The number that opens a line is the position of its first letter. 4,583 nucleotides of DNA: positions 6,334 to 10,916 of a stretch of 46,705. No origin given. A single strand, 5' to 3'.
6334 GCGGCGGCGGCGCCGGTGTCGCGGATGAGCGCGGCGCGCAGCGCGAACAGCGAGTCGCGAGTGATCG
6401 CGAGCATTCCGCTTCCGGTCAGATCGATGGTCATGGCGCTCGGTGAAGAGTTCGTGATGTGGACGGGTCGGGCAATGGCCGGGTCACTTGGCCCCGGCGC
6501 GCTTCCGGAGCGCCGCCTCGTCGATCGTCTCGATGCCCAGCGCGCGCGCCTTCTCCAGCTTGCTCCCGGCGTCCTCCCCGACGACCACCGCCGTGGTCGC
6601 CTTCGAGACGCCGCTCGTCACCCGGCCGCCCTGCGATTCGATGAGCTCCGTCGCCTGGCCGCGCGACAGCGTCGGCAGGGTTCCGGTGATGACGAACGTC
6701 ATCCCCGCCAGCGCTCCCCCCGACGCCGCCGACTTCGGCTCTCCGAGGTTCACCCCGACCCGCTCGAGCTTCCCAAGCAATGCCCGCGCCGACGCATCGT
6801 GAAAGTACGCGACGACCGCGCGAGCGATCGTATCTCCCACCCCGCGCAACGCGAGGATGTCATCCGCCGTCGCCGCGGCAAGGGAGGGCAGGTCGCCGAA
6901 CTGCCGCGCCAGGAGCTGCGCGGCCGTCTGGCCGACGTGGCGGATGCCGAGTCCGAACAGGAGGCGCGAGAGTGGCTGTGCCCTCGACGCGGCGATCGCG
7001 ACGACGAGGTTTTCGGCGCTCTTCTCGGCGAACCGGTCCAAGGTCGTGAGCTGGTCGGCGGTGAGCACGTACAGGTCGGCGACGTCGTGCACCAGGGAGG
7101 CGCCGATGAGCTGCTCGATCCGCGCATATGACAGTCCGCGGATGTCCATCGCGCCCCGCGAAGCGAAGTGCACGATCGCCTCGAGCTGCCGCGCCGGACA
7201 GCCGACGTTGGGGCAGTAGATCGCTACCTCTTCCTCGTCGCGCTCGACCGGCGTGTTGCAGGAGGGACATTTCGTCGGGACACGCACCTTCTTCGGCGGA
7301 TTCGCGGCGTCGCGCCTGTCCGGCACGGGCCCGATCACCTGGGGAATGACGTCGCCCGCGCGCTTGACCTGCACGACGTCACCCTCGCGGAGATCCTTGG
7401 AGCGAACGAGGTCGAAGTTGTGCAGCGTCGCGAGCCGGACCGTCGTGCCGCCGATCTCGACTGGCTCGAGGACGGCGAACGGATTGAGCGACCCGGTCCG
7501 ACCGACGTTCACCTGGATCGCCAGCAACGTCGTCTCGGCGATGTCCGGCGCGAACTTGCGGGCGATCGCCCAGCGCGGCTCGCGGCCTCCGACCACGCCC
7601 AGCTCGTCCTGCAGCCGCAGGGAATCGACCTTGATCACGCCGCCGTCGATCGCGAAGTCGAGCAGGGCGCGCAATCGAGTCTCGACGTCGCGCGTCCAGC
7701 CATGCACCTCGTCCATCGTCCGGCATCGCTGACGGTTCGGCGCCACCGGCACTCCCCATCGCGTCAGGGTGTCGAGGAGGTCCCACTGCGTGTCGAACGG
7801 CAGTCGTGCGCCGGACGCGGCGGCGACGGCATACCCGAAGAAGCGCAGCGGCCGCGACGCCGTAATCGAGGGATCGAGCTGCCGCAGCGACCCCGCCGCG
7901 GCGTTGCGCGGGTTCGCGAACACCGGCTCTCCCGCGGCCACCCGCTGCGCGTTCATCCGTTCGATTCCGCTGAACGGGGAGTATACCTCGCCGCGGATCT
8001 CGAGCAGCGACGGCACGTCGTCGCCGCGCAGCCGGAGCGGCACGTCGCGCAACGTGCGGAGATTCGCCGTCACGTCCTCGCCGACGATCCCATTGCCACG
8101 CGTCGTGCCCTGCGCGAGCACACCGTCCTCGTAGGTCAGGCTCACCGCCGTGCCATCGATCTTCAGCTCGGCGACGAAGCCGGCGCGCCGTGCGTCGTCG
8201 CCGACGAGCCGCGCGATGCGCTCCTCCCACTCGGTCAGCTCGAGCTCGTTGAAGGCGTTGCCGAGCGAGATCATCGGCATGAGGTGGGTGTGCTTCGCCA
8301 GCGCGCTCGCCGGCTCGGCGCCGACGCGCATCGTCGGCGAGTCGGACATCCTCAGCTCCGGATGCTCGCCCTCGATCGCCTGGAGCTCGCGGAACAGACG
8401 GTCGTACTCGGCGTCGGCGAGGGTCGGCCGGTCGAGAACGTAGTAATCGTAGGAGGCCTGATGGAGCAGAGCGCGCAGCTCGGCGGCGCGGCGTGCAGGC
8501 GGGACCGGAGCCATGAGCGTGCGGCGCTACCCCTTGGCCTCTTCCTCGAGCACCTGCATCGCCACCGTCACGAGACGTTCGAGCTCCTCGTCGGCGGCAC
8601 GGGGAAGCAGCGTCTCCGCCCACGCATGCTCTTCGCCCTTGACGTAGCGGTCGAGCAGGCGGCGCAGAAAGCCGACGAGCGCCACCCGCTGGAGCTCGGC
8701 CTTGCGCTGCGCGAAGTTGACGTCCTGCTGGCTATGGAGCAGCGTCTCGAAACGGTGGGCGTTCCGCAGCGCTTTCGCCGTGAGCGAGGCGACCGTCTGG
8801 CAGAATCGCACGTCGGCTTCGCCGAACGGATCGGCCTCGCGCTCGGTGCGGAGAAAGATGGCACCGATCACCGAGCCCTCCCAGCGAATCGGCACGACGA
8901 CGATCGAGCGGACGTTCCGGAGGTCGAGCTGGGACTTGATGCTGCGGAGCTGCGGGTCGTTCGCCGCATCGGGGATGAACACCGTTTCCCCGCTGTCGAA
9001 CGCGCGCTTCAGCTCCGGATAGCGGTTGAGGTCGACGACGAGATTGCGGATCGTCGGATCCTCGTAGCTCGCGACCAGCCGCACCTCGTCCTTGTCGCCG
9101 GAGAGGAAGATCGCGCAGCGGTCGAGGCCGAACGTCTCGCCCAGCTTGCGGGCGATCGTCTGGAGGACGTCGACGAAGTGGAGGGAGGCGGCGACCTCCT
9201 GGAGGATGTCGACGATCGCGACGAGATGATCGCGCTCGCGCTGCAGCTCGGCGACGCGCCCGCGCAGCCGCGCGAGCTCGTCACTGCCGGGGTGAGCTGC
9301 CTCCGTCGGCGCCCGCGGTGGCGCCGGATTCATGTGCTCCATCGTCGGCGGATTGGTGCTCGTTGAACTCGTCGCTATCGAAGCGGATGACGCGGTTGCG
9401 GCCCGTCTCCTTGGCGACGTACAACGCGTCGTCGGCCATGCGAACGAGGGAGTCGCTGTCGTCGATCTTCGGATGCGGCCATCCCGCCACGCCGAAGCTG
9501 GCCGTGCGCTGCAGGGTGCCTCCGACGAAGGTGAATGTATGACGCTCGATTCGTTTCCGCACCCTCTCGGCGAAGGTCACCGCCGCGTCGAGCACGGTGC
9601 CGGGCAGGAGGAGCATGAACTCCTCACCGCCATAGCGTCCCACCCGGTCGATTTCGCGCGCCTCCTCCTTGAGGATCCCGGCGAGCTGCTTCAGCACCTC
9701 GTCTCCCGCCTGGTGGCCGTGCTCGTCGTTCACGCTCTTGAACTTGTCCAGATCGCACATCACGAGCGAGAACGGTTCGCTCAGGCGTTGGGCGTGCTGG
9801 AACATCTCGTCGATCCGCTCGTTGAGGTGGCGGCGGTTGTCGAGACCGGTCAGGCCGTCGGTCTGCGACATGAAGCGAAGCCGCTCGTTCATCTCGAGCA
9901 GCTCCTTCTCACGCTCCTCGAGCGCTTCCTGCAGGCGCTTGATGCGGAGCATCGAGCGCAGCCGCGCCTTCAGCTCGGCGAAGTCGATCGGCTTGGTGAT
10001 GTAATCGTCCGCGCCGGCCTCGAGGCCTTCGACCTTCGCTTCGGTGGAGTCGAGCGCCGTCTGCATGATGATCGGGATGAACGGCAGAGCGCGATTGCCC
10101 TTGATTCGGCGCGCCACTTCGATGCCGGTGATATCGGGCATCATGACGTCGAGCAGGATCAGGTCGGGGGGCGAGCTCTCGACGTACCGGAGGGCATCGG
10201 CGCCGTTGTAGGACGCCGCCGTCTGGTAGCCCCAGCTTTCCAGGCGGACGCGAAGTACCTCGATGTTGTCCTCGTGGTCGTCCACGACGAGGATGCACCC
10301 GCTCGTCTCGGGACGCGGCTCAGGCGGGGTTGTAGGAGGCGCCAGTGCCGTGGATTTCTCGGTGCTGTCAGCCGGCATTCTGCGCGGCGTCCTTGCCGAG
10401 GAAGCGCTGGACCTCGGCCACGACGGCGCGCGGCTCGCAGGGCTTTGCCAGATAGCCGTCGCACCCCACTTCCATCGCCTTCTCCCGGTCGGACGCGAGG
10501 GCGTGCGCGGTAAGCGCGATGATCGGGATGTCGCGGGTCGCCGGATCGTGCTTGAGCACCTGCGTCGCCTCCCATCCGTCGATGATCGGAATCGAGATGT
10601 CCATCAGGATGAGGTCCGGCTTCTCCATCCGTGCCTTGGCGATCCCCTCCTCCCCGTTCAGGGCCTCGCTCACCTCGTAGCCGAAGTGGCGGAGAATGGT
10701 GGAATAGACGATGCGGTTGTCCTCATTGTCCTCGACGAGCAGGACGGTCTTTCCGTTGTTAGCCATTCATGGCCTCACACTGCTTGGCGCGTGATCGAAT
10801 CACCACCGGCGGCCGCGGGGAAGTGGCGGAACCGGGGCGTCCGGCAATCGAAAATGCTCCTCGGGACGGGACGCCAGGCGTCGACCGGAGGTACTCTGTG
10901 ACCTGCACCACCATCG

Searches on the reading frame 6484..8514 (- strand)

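Call 48: search_protein_families(library=pfam, proteins=[window:6484-8514:-], max_evalue=0.001)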
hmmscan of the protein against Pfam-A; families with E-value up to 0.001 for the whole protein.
window:6484-8514:- (676 aa): 8 families
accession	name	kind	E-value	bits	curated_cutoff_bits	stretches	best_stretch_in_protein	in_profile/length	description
PF01653.23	DNA_ligase_aden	-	1.5e-84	284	27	1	71-323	3-252/253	NAD-dependent DNA ligase adenylation domain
PF03120.22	DNA_ligase_OB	-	2.4e-30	104.7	32.9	1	327-403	1-77/79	NAD-dependent DNA ligase OB-fold domain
PF12826.13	HHH_2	-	4.7e-21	75.2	27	1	517-579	1-63/64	Helix-hairpin-helix motif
PF00533.33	BRCT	-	1.1e-12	48.5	21.3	1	602-667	6-72/78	BRCA1 C Terminus (BRCT) domain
PF03119.21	DNA_ligase_ZBD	-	1.7e-10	41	25.8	1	415-441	1-27/27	NAD-dependent DNA ligase C4 zinc finger domain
PF14520.12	HHH_5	-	7.6e-09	36.4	27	0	457-507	6-55/57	Helix-hairpin-helix domain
PF22745.1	Nlig-Ia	-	2e-07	32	27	1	9-54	5-50/92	DNA ligase-like, N-terminal NAD+-binding domain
PF12738.14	PTCB-BRCT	-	0.00015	22.1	22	1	618-664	13-59/63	twin BRCT domain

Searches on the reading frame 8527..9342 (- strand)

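Call 48: search_protein_families(library=pfam, proteins=[window:8527-9342:-], max_evalue=0.001)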
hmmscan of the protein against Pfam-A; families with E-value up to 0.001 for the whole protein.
window:8527-9342:- (271 aa): 4 families
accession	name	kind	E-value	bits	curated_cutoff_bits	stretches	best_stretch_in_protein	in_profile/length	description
PF01590.32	GAF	-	1.1e-18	68.4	22.4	1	58-192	4-133/133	GAF domain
PF13492.12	GAF_3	-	4.8e-16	59.8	27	1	58-194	4-129/129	GAF domain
PF13185.12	GAF_2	-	6.1e-15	56.1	28.6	1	58-192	6-135/136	GAF domain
PF15714.11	SpoVT_C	-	4.5e-06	27.2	27.5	1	110-191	48-126/128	Stage V sporulation protein T C-terminal, transcription factor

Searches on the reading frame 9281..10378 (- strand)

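Call 48: search_protein_families(library=pfam, proteins=[window:9281-10378:-], max_evalue=0.001)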
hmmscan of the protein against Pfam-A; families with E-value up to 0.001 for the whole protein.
window:9281-10378:- (365 aa): 2 families
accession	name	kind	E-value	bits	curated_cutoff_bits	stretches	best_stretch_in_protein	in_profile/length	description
PF00990.26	GGDEF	-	5.8e-46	156.6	23.8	1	172-329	2-161/161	Diguanylate cyclase, GGDEF domain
PF00072.30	Response_reg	-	3.3e-30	104.9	30.2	1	29-140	1-110/111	Response regulator receiver domain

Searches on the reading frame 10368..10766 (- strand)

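Call 48: search_protein_families(library=pfam, proteins=[window:10368-10766:-], max_evalue=0.001)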
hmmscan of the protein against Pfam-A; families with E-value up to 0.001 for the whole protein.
window:10368-10766:- (132 aa): 1 family
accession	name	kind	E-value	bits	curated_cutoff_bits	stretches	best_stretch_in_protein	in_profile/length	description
PF00072.30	Response_reg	-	5.7e-27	94.5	30.2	1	8-119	1-110/111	Response regulator receiver domain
